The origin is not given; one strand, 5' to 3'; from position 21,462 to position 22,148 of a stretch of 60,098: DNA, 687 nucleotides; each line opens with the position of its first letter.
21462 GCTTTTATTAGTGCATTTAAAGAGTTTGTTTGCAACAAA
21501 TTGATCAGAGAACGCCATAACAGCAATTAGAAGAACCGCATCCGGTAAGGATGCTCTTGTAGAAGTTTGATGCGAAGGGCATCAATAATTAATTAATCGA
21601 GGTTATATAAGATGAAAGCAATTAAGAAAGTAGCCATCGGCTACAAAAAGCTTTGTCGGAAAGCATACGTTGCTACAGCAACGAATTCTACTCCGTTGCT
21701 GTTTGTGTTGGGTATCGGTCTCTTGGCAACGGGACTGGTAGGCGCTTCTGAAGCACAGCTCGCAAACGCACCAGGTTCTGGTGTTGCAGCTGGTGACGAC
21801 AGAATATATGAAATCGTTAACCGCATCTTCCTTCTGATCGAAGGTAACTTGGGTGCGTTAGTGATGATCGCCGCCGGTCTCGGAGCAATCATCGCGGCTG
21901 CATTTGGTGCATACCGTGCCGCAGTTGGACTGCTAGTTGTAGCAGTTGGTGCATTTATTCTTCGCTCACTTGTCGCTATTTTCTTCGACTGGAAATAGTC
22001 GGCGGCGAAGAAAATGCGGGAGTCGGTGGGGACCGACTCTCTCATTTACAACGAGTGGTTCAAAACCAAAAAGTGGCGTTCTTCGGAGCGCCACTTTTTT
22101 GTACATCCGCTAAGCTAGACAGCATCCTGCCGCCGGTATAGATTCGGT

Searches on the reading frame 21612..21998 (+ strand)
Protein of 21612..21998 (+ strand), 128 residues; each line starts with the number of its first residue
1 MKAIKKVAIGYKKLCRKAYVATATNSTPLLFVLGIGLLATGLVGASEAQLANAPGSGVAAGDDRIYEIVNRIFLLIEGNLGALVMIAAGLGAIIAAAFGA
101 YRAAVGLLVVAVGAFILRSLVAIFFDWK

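Call 18: search_protein_families(library=pfam, proteins=[window:21612-21998:+], max_evalue=10)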
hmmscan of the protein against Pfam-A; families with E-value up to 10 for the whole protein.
window:21612-21998:+ (128 aa): 2 families
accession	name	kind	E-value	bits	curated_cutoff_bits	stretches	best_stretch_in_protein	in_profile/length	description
PF11127.14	YgaP-like_TM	-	0.27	11.8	25.3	1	27-44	33-50/66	Inner membrane protein YgaP-like, transmembrane domain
PF06305.16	LapA_dom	-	5.2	7.5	28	2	73-101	12-40/64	Lipopolysaccharide assembly protein A domain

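Call 27: search_solved_structures(query=A1, max_evalue=10, show_alignments=2)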
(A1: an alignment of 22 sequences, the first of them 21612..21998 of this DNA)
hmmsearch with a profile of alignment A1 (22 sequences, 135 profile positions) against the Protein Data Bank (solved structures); distinct sequences matched with E-value up to 10: 2.
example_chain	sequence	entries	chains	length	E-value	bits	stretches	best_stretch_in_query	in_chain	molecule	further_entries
3m0g_A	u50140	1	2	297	3.8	10.7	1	44-110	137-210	Farnesyl diphosphate synthase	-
3lvs_A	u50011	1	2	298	3.8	10.7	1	44-110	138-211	FARNESYL DIPHOSPHATE SYNTHASE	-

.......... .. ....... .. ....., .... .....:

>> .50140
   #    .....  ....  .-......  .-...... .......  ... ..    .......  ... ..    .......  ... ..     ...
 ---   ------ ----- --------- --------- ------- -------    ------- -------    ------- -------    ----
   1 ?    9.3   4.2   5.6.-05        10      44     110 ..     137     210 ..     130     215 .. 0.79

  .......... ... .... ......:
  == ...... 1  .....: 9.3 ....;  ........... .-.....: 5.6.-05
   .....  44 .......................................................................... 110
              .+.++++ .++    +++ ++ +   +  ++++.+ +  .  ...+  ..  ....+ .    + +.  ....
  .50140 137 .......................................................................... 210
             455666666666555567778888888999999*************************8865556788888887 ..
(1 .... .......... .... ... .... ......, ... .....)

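Call 40: search_protein_families(library=pfam, alignment_id=A5, max_evalue=0.05)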
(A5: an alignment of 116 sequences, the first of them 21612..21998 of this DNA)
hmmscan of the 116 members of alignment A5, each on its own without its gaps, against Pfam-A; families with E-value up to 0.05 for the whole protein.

A. member 1, window:21612-21998:+ (128 aa): 0 families

B. families by the number of members that match (of 116 scanned): 10 families
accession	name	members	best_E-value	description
PF03703.20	bPH_2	18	6.4e-13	Bacterial PH domain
PF05309.16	TraE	10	2.7e-06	TraE protein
PF04956.18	TrbC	4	0.00027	TrbC/VIRB2 pilin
PF02659.21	Mntp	4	0.0026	Putative manganese efflux pump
PF15684.10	AROS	1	0.0053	Active regulator of SIRT1, or 40S ribosomal protein S19-binding 1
PF05235.19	CHAD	1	0.014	CHAD domain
PF11255.13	DUF3054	1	0.022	Protein of unknown function (DUF3054)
PF21899.1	Tal_Pri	1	0.022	Tarsal-less (Tal)/polished rice (Pri) peptide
PF13967.11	RSN1_TM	1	0.032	Late exocytosis, associated with Golgi transport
PF06327.19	Adcy_cons_dom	1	0.04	Adenylate cyclase, conserved domain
